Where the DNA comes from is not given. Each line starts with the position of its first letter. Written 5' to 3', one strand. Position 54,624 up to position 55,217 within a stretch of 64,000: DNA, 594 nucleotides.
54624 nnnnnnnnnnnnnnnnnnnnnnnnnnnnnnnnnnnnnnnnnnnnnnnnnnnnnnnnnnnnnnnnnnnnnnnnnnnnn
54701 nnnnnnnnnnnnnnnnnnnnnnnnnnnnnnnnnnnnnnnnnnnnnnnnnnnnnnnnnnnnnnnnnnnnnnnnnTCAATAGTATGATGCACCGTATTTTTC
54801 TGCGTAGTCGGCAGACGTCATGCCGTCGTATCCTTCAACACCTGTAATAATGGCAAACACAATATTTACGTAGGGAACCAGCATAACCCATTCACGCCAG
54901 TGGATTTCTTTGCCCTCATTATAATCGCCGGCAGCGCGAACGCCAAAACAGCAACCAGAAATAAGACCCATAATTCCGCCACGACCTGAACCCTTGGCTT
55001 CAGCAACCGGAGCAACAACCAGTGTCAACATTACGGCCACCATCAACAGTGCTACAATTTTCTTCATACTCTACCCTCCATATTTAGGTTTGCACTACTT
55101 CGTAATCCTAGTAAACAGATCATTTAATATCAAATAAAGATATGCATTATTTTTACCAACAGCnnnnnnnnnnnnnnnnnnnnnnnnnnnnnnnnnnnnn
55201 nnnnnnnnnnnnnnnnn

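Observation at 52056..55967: Translationally coupled five-gene envelope operon: LolA-like, small membrane protein, TPR-YidD fusion, TPR/OMP-like, secreted protein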

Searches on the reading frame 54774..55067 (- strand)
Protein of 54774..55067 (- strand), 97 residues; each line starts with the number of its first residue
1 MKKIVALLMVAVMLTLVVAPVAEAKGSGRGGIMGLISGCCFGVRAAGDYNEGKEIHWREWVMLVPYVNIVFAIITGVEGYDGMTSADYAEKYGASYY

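Call 3: search_protein_families(library=pfam, proteins=[window:54774-55067:-], max_evalue=1)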
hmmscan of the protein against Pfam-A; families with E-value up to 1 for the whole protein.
window:54774-55067:- (97 aa): 1 family
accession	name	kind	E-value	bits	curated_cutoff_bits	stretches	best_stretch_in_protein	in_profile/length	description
PF15873.10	DUF4730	-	0.033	14.9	27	1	1-43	1-42/55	Domain of unknown function (DUF4730)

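Call 4: search_protein_families(library=ncbifam, proteins=[window:54774-55067:-], max_evalue=1)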
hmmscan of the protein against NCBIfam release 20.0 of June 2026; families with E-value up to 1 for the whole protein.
window:54774-55067:- (97 aa): 2 families
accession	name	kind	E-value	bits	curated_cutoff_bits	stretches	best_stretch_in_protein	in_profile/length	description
NF000778.0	PRK00052.3-4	equivalog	0.0021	17.7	334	1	10-45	110-143/252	prolipoprotein diacylglyceryl transferase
NF010228.0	PRK13682.1-3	equivalog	0.27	11.3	71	0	67-86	7-26/57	hypothetical protein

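Call 42: search_protein_families(library=pfam, alignment_id=A3, max_evalue=1)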
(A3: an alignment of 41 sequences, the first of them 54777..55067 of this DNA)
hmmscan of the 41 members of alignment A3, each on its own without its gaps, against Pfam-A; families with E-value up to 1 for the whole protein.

A. member 1, window:54777-55067:- (97 aa): 1 family
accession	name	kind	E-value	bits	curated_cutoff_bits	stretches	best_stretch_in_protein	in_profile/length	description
PF15873.10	DUF4730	-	0.033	14.9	27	1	1-43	1-42/55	Domain of unknown function (DUF4730)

B. families by the number of members that match (of 41 scanned): 12 families
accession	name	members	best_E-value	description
PF23778.1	Phage_holin_2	6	0.034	Putative phage holin family 2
PF12822.12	ECF_trnsprt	1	0.017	ECF transporter, substrate-specific component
PF13677.11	MotB_plug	1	0.028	Membrane MotB of proton-channel complex MotA/MotB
PF12698.13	ABC2_membrane_3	1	0.031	ABC-2 family transporter protein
PF15873.10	DUF4730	1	0.033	Domain of unknown function (DUF4730)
PF18936.5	DUF5684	1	0.051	Family of unknown function (DUF5684)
PF11106.13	YjbE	1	0.055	Exopolysaccharide production protein YjbE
PF20220.3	ABC_toxin_N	1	0.059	ABC toxin N-terminal region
PF00474.23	SSF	1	0.085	Sodium:solute symporter family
PF21844.1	DUF6903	1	0.13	Family of unknown function (DUF6903)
PF06380.16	DUF1072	1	0.34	Protein of unknown function (DUF1072)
PF13334.11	DUF4094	1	0.76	Domain of unknown function (DUF4094)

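Call 62: search_protein_representatives(protein=window:54777-55067:-)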
Query: 97 residues. Proteins with E-value up to 0.001 (for the whole library): 78; up to 1e-10: 32; up to 1e-30: 1. The best 78 are listed.
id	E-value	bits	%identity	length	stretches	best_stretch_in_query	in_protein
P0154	2.5e-36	139.7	64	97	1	1-97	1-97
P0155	7.6e-29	115.7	55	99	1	1-97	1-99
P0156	1.6e-24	101.9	54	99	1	1-97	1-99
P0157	2.3e-22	95.0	62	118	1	1-73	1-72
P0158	3.2e-21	91.3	41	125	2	34-97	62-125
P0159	6.4e-20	87.1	43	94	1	3-97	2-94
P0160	1.1e-19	86.3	40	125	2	31-97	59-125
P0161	2.5e-19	85.3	56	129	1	21-97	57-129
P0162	6.4e-19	83.9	66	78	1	42-97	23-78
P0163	1.9e-18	82.4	56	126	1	1-71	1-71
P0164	1.4e-17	79.7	48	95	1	1-97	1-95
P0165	1.3e-16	76.5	58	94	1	1-64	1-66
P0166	1.5e-16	76.3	43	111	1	24-97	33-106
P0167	1.0e-15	73.7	50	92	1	1-67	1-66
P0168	1.1e-15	73.6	43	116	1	1-78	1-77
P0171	4.7e-15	71.5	35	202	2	20-93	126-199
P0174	1.1e-14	70.4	36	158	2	21-87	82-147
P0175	1.3e-14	70.1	35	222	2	19-91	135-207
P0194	9.3e-09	51.4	38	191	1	23-91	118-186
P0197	2.5e-08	50.0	35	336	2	26-93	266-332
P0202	2.7e-07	46.7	28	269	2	25-87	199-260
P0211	3.1e-06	43.3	29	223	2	29-89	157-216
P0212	3.1e-06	43.2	34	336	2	19-93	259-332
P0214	1.2e-05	41.3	33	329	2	24-87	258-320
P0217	2.2e-05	40.5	33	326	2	22-87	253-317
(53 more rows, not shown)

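Call 64: search_protein_families(library=pfam, proteins=[P0197, P0212, P0214, P0217, P0202, P0211, P0175, P0174, P0194, P0158], max_evalue=0.1)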
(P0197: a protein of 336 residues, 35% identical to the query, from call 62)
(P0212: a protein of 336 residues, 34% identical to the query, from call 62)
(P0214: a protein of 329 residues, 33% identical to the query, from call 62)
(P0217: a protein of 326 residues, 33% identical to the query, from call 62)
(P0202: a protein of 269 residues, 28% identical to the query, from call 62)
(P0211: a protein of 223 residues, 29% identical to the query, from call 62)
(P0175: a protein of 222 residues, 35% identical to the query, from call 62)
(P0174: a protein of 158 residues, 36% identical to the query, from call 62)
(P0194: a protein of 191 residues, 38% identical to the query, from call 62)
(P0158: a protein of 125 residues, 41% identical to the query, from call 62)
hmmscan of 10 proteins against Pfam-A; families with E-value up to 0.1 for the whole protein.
P0197 (336 aa): 1 family
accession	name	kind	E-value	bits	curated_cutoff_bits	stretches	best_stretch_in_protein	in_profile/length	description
PF08308.17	PEGA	-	2.3e-08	34.3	20.8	1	131-185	4-60/71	PEGA domain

P0212 (336 aa): 3 families
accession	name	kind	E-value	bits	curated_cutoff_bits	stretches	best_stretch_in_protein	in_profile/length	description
PF13036.11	LpoB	-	5.8e-07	29.9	22.3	1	41-121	49-138/147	Peptidoglycan-synthase activator LpoB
PF03783.19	CsgG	-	2.1e-05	24.4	20.8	1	23-106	11-103/210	Curli production assembly/transport component CsgG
PF17680.6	FlgO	-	0.0047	17.2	22.6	1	82-131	77-126/130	FlgO protein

P0214 (329 aa): 5 families
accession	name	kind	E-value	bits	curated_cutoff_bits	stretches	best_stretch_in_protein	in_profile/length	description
PF03783.19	CsgG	-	3.7e-09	36.6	20.8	1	29-113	6-99/210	Curli production assembly/transport component CsgG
PF13036.11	LpoB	-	7.2e-06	26.4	22.3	1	32-134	29-140/147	Peptidoglycan-synthase activator LpoB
PF11684.13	DUF3280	-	8.2e-06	26.6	30.1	1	50-156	29-133/138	Protein of unknown function (DUF2380)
PF17680.6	FlgO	-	0.013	15.8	22.6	1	63-141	50-125/130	FlgO protein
PF04052.18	TolB_N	-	0.053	14.1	22.4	0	100-132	71-104/106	TolB amino-terminal domain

P0217 (326 aa): 0 families

P0202 (269 aa): 3 families
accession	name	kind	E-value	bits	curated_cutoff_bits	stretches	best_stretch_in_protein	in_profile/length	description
PF03783.19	CsgG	-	3.1e-10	40.2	20.8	1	16-79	40-101/210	Curli production assembly/transport component CsgG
PF13036.11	LpoB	-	1.7e-05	25.2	22.3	1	12-95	46-137/147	Peptidoglycan-synthase activator LpoB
PF04052.18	TolB_N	-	0.072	13.6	22.4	0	60-96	67-104/106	TolB amino-terminal domain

P0211 (223 aa): 0 families

P0175 (222 aa): 0 families

P0174 (158 aa): 1 family
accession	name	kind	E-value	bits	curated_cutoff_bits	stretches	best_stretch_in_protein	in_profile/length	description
PF05702.16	Herpes_UL49_5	-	0.024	15.2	22.2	1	5-49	9-56/98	Herpesvirus UL49.5 envelope/tegument protein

P0194 (191 aa): 0 families

P0158 (125 aa): 0 families

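Call 65: search_protein_families(library=ncbifam, proteins=[P0197, P0212, P0214, P0217, P0202, P0211, P0175, P0174, P0194, P0158], max_evalue=0.1)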
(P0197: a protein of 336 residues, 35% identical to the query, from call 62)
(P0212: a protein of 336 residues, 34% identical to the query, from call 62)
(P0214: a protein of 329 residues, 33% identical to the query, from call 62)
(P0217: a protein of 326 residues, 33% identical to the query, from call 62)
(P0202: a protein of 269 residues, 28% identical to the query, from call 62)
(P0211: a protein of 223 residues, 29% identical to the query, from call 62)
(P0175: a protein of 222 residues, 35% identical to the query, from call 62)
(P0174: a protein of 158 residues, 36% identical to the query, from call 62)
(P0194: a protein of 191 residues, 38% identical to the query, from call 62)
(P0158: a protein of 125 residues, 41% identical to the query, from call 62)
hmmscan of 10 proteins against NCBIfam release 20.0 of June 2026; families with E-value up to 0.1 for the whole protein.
P0197 (336 aa): 1 family
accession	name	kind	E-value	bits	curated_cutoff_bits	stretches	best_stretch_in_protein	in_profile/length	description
NF047815.1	LIC10124_lipo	equivalog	0.002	16.7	650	1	82-190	164-261/516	LIC10124 family lipoprotein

P0212 (336 aa): 4 families
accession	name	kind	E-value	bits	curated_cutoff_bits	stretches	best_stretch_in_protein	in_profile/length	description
TIGR02722.1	lp_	equivalog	1.6e-06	28.3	110.55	1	41-119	89-176/189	penicillin-binding protein activator LpoB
NF049867.1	TP0183_fam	equivalog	0.0016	17.5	140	1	4-177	9-160/286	TP0183 family DNA metabolism protein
TIGR02800.1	propeller_TolB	equivalog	0.0054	15.7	343.15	1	19-153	20-144/418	Tol-Pal system beta propeller repeat protein TolB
TIGR03334.1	IOR_beta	equivalog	0.015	15.3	205.8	1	59-106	109-156/189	indolepyruvate ferredoxin oxidoreductase subunit beta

P0214 (329 aa): 1 family
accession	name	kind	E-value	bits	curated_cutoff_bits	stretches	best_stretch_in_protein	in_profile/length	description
TIGR02722.1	lp_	equivalog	9.9e-05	22.4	110.55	1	46-134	83-180/189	penicillin-binding protein activator LpoB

P0217 (326 aa): 1 family
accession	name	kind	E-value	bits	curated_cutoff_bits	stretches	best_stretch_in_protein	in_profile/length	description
NF049867.1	TP0183_fam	equivalog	0.017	14.1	140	1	1-179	1-166/286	TP0183 family DNA metabolism protein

P0202 (269 aa): 1 family
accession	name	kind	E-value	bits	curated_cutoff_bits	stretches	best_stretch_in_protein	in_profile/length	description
TIGR02722.1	lp_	equivalog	2.7e-05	24.3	110.55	1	7-78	79-152/189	penicillin-binding protein activator LpoB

P0211 (223 aa): 0 families

P0175 (222 aa): 0 families

P0174 (158 aa): 1 family
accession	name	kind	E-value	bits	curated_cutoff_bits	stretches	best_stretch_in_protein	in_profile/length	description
NF040942.2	hypo_ExtJ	equivalog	0.0014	19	52.5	1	2-33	1-29/77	selenite/tellurite reduction operon protein ExtJ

P0194 (191 aa): 0 families

P0158 (125 aa): 0 families

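Call 66: list_cluster_members(proteins=[P0212, P0214, P0197, P0217, P0202, P0175, P0171, P0174, P0158, P0194])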
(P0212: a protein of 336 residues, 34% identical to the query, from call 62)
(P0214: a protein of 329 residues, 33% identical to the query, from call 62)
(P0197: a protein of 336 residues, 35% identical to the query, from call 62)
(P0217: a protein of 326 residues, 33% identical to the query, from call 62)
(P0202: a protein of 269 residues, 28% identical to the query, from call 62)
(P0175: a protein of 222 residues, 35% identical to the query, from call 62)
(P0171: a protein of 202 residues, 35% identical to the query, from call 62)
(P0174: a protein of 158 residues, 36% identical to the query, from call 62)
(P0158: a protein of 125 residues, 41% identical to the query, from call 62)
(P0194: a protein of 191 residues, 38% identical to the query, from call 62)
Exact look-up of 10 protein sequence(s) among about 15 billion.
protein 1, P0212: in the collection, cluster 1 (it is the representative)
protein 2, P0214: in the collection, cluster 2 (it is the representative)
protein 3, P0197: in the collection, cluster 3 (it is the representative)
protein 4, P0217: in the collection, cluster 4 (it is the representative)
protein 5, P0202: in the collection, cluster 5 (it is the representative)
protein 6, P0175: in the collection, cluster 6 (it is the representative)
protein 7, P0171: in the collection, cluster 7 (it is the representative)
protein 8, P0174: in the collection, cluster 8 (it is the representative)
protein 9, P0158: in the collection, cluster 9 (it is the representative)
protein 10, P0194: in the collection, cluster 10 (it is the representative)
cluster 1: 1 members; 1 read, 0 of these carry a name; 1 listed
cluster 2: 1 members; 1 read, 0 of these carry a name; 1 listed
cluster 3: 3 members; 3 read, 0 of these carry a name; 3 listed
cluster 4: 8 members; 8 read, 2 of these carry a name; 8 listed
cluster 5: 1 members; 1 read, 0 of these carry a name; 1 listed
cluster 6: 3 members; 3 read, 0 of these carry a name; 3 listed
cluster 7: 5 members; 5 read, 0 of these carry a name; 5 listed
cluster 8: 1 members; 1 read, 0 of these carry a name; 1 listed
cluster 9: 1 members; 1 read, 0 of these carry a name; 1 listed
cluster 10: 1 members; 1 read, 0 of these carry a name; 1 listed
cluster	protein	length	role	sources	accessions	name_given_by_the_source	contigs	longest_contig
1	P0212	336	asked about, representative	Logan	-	-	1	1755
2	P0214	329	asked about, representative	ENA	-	-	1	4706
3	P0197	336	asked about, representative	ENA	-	-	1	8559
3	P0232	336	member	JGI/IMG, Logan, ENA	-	-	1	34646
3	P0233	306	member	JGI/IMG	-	-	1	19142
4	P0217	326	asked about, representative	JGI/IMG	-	-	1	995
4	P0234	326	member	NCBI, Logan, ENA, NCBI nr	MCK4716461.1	MAG: hypothetical protein KAT54_06610 [Candidatus Marinimicrobia bacterium] | hypothetical protein [Candidatus Neomarinimicrobiota bacterium]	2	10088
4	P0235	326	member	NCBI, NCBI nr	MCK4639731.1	MAG: hypothetical protein KAU06_00200 [Candidatus Marinimicrobia bacterium] | hypothetical protein [Candidatus Neomarinimicrobiota bacterium]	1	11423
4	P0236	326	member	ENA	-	-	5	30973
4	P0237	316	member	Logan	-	-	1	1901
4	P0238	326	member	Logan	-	-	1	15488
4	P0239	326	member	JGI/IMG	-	-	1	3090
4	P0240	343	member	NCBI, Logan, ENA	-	-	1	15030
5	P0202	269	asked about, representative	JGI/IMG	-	-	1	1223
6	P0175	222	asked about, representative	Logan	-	-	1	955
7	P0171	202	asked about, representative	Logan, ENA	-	-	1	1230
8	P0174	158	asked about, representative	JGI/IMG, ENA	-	-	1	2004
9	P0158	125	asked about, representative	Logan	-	-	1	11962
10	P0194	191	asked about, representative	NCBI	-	-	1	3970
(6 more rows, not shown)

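Call 70: find_related_loci(query=A10, collection=metagenome_contigs, flank=8000)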
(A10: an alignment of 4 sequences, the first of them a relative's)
Query A10 (326 aa) in metagenome_contigs; peptide patterns used: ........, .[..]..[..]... (x = any residue, [..] = any of these).
255 stretches matched a pattern; 65 encode a relative of the query (tblastn E <= 1e-3); 64 distinct loci.
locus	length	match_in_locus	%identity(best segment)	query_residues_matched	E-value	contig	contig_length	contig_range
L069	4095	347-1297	58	6-326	3e-132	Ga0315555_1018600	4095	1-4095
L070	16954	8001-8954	59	5-326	2e-128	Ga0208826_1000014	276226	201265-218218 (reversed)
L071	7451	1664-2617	59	5-326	3e-128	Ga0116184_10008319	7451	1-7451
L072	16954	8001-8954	59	5-326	2e-127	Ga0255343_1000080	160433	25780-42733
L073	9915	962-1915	59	5-326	2e-127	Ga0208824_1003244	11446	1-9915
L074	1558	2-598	98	128-326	4e-138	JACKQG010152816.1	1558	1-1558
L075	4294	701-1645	60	9-326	3e-127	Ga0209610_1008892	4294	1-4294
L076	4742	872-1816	60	9-326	1e-126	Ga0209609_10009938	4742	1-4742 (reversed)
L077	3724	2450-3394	60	9-326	2e-128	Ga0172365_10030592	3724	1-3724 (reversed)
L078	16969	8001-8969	57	2-326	1e-120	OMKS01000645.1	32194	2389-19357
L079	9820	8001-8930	61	11-326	2e-120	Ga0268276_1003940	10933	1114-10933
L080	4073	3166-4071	57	5-310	2e-119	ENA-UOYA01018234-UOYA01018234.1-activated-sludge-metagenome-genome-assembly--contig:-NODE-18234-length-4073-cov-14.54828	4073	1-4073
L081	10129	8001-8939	57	11-326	4e-113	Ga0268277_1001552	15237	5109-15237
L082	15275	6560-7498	57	11-326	4e-113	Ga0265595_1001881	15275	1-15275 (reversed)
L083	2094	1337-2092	59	1-261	2e-91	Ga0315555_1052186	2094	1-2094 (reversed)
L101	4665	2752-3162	60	190-326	2e-50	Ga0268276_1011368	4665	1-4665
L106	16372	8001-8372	61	190-326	3e-44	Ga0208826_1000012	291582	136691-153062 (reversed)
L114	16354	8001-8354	45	185-326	8e-29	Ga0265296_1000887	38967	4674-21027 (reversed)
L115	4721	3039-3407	48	190-326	8e-28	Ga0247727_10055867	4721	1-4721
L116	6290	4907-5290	42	185-326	9e-27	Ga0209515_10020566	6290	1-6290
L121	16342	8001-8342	45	185-326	2e-22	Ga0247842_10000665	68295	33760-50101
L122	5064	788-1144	41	179-326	5e-22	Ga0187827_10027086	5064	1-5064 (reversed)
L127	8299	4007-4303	41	200-326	1e-18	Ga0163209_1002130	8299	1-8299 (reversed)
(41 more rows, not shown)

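Call 75: search_solved_structures(query=A3, max_evalue=10)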
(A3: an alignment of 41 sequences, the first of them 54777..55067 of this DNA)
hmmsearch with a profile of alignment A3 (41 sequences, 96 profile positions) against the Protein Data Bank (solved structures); distinct sequences matched with E-value up to 10: 1.
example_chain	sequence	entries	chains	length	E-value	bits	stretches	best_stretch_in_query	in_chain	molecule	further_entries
9n0x_A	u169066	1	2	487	0.062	16.5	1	6-72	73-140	Phosphatidylserine synthase 2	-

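Call 78: list_cluster_members(proteins=[L106:7932-8372:+, L106:8450-8848:+, L114:7944-8354:+, L114:8808-9677:+, L116:4829-5443:+, L116:3070-3978:+, L078:9666-10133:+, L078:11430-12266:+, L115:1197-2105:+, L122:734-1147:+])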
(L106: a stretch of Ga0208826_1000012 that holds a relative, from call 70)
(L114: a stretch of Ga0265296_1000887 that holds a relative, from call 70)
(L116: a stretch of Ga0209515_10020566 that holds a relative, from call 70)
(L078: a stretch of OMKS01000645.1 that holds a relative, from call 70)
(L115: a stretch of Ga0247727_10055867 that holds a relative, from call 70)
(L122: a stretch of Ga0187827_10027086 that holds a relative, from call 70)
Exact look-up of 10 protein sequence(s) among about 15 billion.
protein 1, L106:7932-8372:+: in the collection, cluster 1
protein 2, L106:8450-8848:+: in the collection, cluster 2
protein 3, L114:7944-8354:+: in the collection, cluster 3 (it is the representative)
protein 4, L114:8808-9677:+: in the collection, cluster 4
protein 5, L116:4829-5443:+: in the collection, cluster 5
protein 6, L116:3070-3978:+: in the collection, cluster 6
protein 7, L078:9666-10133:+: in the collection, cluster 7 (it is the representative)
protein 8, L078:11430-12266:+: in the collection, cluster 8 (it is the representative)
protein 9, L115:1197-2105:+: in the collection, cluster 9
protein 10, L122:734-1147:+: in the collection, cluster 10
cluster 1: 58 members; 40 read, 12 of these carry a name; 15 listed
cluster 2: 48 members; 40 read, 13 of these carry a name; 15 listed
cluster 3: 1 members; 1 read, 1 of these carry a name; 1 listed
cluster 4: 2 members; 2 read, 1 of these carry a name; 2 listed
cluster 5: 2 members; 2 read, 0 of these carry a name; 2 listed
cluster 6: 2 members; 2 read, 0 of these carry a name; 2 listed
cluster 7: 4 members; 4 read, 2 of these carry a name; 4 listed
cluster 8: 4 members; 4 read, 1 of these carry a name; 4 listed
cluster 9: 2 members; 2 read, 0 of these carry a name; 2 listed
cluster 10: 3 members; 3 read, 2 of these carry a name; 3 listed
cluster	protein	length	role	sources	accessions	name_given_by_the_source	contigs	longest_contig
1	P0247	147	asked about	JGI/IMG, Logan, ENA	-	-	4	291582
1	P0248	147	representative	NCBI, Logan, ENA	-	-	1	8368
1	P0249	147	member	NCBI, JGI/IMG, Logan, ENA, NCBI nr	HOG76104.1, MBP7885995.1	MAG: hypothetical protein KA076_02415 [Candidatus Marinimicrobia bacterium] | hypothetical protein | hypothetical protein [Candidatus Neomarinimicrobiota bacterium]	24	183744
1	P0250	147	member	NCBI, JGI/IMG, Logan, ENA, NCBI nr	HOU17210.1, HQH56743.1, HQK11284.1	MAG TPA: hypothetical protein PLV30_04590 [Candidatus Marinimicrobia bacterium] | hypothetical protein [Candidatus Neomarinimicrobiota bacterium]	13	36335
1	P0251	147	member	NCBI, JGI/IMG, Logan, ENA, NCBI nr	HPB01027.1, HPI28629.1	MAG TPA: hypothetical protein PLS75_09135 [Candidatus Marinimicrobia bacterium] | hypothetical protein [Candidatus Neomarinimicrobiota bacterium]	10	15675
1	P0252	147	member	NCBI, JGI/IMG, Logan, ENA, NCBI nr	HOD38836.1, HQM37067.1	MAG TPA: hypothetical protein PKV79_09545 [Candidatus Marinimicrobia bacterium] | hypothetical protein [Candidatus Neomarinimicrobiota bacterium]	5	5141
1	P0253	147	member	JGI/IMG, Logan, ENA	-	hypothetical protein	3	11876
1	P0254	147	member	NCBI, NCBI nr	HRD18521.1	MAG TPA: hypothetical protein PLB60_05675 [Candidatus Marinimicrobia bacterium] | hypothetical protein [Candidatus Neomarinimicrobiota bacterium]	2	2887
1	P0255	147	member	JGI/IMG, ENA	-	hypothetical protein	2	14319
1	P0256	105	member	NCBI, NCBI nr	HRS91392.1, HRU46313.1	MAG TPA: hypothetical protein P5028_05005 [Candidatus Marinimicrobia bacterium] | hypothetical protein [Candidatus Neomarinimicrobiota bacterium]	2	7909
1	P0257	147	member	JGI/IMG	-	hypothetical protein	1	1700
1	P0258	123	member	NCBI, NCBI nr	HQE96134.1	MAG TPA: hypothetical protein PK885_09685, partial [Candidatus Marinimicrobia bacterium] | hypothetical protein [Candidatus Neomarinimicrobiota bacterium]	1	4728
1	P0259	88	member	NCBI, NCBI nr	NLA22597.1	MAG: hypothetical protein GX870_06110, partial [Candidatus Marinimicrobia bacterium] | hypothetical protein [Candidatus Neomarinimicrobiota bacterium]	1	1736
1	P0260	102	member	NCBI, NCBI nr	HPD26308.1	MAG TPA: hypothetical protein PK464_06040, partial [Candidatus Marinimicrobia bacterium] | hypothetical protein [Candidatus Neomarinimicrobiota bacterium]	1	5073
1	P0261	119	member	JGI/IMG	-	-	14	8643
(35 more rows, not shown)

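Call 81: search_protein_families(library=pfam, proteins=[L069:1317-1907:+, L127:3338-3973:+, L101:749-1417:+, L106:8450-8848:+, L116:2600-3070:+, L106:8864-9697:+, L106:9685-10524:+, L116:3982-4794:+, L121:7175-7699:-], max_evalue=0.5)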
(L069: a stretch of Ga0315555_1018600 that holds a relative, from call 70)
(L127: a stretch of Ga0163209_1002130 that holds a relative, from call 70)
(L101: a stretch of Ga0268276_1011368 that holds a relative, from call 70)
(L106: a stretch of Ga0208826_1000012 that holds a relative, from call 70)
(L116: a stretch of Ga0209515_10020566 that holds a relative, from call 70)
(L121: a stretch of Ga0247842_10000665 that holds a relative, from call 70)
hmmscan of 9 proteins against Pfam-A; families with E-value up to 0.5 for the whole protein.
L069:1317-1907:+ (197 aa): 0 families

L127:3338-3973:+ (212 aa): 0 families

L101:749-1417:+ (223 aa): 0 families

L106:8450-8848:+ (133 aa): 2 families
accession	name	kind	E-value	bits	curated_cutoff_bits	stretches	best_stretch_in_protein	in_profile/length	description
PF01809.23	YidD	-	4.8e-19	68.3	27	1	56-113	4-61/67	Putative membrane protein insertion efficiency factor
PF16778.10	Phage_tail_APC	-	0.12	12.7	26.6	0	24-46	28-50/60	Phage tail assembly chaperone protein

L116:2600-3070:+ (157 aa): 1 family
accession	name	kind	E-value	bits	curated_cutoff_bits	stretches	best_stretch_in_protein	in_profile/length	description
PF01809.23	YidD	-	2.7e-21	75.5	27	1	77-131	5-59/67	Putative membrane protein insertion efficiency factor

L106:8864-9697:+ (278 aa): 1 family
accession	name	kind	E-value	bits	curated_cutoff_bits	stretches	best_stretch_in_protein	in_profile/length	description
PF01925.25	TauE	-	0.03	14.4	32.6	1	198-253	168-216/237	Sulfite exporter TauE/SafE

L106:9685-10524:+ (280 aa): 1 family
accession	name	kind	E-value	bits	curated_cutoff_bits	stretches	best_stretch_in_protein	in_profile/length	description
PF17608.7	DUF5504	-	0.1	13.2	27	0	3-49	41-89/127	Family of unknown function (DUF5504)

L116:3982-4794:+ (271 aa): 3 families
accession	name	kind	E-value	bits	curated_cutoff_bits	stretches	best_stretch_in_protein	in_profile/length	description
PF03548.22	LolA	-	2.1e-09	37.8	23.6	1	50-194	3-141/165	Outer membrane lipoprotein carrier protein LolA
PF14125.13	DUF4292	-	2.1e-05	24.7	23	1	172-259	125-208/209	Domain of unknown function (DUF4292)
PF17131.11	LolA_like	-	0.00011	22.3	30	1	155-250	85-178/184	Outer membrane lipoprotein-sorting protein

L121:7175-7699:- (174 aa): 0 families

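Call 86: search_solved_structures(query=A11, max_evalue=10)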
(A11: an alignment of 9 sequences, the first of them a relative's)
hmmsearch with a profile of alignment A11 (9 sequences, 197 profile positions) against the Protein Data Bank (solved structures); distinct sequences matched with E-value up to 10: 3.
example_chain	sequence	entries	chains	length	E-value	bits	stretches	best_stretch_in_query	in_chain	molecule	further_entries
3ilv_A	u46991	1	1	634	1.2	11.6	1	59-133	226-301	Glutamine-dependent NAD(+) synthetase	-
9be8_A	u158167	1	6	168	1.8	11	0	44-69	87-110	Transcription attenuation protein MtrB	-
9bds_A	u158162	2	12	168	1.9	11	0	44-69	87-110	Transcription attenuation protein MtrB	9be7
